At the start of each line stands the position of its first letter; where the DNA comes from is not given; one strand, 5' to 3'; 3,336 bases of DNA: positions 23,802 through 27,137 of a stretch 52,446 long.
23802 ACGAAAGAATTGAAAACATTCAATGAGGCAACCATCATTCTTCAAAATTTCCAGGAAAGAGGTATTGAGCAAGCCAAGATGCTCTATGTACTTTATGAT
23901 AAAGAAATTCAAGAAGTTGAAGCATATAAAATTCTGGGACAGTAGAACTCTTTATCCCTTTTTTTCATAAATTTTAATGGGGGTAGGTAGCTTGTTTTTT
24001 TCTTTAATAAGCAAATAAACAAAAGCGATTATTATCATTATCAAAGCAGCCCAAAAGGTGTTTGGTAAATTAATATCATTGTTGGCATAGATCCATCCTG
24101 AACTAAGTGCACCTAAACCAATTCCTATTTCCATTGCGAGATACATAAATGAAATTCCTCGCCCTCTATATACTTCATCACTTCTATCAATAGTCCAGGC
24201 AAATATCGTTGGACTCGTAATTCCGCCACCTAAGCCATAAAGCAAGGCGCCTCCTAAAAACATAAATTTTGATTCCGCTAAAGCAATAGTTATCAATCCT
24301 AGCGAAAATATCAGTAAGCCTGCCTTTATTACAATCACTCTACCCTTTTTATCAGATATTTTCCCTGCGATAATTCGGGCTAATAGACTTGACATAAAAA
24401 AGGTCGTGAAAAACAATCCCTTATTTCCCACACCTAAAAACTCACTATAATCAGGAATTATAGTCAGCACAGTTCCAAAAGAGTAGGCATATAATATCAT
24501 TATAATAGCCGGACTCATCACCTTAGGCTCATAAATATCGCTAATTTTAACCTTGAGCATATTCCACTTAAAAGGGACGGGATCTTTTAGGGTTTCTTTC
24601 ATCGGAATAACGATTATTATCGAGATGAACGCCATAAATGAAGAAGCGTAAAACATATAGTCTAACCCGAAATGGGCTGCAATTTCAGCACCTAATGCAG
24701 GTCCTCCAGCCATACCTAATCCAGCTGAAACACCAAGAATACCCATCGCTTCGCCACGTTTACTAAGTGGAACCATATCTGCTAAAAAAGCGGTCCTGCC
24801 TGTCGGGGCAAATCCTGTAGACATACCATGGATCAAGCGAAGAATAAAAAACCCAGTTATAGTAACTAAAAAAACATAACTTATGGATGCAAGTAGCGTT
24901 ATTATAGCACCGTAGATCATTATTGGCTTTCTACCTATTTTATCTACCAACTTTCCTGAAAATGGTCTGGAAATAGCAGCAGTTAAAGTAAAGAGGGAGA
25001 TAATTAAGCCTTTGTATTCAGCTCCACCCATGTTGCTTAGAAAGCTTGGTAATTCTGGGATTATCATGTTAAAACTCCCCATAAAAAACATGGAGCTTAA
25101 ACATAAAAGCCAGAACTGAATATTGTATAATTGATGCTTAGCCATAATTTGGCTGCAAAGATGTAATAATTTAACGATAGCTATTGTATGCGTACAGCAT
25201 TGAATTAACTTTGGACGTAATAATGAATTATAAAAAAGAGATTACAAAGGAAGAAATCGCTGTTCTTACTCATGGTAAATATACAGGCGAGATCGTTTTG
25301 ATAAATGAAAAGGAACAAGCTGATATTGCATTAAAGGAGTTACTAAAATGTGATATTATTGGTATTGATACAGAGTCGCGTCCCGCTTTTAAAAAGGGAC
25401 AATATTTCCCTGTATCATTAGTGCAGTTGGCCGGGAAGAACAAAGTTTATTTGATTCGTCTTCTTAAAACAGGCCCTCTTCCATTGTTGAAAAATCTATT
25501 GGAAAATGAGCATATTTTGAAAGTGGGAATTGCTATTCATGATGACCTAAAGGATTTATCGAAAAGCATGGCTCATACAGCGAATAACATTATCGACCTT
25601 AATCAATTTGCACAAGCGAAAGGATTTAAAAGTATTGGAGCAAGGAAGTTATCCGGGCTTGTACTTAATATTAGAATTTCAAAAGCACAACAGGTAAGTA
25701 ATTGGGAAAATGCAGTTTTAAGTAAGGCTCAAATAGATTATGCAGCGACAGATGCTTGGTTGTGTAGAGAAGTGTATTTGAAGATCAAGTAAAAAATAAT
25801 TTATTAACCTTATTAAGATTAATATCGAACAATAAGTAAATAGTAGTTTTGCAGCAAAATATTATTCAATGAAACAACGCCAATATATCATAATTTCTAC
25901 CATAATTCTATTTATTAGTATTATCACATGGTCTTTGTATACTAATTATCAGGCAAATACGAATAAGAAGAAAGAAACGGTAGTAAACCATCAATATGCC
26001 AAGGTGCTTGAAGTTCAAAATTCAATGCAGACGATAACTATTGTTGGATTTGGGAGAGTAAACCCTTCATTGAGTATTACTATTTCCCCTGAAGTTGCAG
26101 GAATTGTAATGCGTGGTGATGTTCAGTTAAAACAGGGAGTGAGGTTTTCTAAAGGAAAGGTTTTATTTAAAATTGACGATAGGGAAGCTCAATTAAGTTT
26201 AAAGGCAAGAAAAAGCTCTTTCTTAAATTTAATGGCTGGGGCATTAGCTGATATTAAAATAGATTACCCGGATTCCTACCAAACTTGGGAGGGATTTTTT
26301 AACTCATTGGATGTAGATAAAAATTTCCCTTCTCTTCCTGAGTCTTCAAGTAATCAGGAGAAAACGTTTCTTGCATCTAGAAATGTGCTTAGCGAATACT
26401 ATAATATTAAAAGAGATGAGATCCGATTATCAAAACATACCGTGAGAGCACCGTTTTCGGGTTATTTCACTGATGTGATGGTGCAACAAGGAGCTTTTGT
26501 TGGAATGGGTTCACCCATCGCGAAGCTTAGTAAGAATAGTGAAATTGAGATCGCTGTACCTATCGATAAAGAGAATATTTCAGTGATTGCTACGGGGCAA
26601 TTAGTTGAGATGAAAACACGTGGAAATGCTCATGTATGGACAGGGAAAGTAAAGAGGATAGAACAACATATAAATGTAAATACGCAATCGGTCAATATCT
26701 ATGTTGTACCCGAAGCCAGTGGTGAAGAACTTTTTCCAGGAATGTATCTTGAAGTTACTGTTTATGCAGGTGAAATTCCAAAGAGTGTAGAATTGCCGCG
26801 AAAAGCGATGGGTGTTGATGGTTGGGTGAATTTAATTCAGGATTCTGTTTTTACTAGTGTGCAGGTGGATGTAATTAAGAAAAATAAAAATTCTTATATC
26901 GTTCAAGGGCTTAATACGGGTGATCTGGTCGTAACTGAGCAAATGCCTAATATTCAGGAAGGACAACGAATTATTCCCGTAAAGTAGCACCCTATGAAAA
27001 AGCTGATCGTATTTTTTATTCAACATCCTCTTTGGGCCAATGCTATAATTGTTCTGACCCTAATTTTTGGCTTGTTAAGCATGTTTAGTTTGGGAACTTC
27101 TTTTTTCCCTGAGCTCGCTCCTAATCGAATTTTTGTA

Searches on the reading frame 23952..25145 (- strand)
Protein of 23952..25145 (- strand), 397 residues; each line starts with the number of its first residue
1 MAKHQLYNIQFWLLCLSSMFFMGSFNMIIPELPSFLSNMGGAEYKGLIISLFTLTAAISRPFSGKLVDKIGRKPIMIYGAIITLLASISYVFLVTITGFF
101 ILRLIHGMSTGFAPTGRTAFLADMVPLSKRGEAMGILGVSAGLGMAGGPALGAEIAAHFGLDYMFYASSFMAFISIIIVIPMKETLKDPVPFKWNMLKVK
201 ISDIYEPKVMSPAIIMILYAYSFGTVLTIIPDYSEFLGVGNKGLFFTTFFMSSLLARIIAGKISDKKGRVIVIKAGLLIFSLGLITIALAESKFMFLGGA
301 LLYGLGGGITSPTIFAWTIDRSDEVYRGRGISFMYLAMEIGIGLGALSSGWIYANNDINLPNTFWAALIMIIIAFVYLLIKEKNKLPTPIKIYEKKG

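Call 87: search_protein_families(library=pfam, proteins=[window:23952-25145:-], max_evalue=0.00001)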
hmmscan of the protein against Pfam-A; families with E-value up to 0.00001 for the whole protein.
window:23952-25145:- (397 aa): 3 families
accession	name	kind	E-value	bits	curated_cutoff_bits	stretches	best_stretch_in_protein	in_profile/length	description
PF07690.21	MFS_1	-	5.6e-53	180.5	33.4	2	14-239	1-234/347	Major Facilitator Superfamily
PF00083.30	Sugar_tr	-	5.2e-15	55.7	22.3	2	21-184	18-193/452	Sugar (and other) transporter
PF06609.19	TRI12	-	6.8e-09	35.2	23.2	1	31-180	66-214/599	Fungal trichothecene efflux pump (TRI12)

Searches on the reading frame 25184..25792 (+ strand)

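Call 87: search_protein_families(library=pfam, proteins=[window:25184-25792:+], max_evalue=0.00001)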
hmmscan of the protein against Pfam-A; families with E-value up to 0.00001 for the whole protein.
window:25184-25792:+ (202 aa): 1 family
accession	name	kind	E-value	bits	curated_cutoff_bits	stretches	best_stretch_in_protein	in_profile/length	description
PF01612.26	DNA_pol_A_exo1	-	3.2e-26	92.6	23.6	1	39-201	3-168/173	3'-5' exonuclease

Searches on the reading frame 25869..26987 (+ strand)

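Call 87: search_protein_families(library=pfam, proteins=[window:25869-26987:+], max_evalue=0.00001)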
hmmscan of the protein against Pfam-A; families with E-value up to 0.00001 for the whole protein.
window:25869-26987:+ (372 aa): 2 families
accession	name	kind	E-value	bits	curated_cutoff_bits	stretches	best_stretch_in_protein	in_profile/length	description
PF16576.10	HlyD_D23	-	9.8e-15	54.9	30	1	56-293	6-213/214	Barrel-sandwich domain of CusB or HlyD membrane-fusion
PF13437.12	HlyD_3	-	1.2e-13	52.1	22.2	1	191-283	1-95/106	HlyD family secretion protein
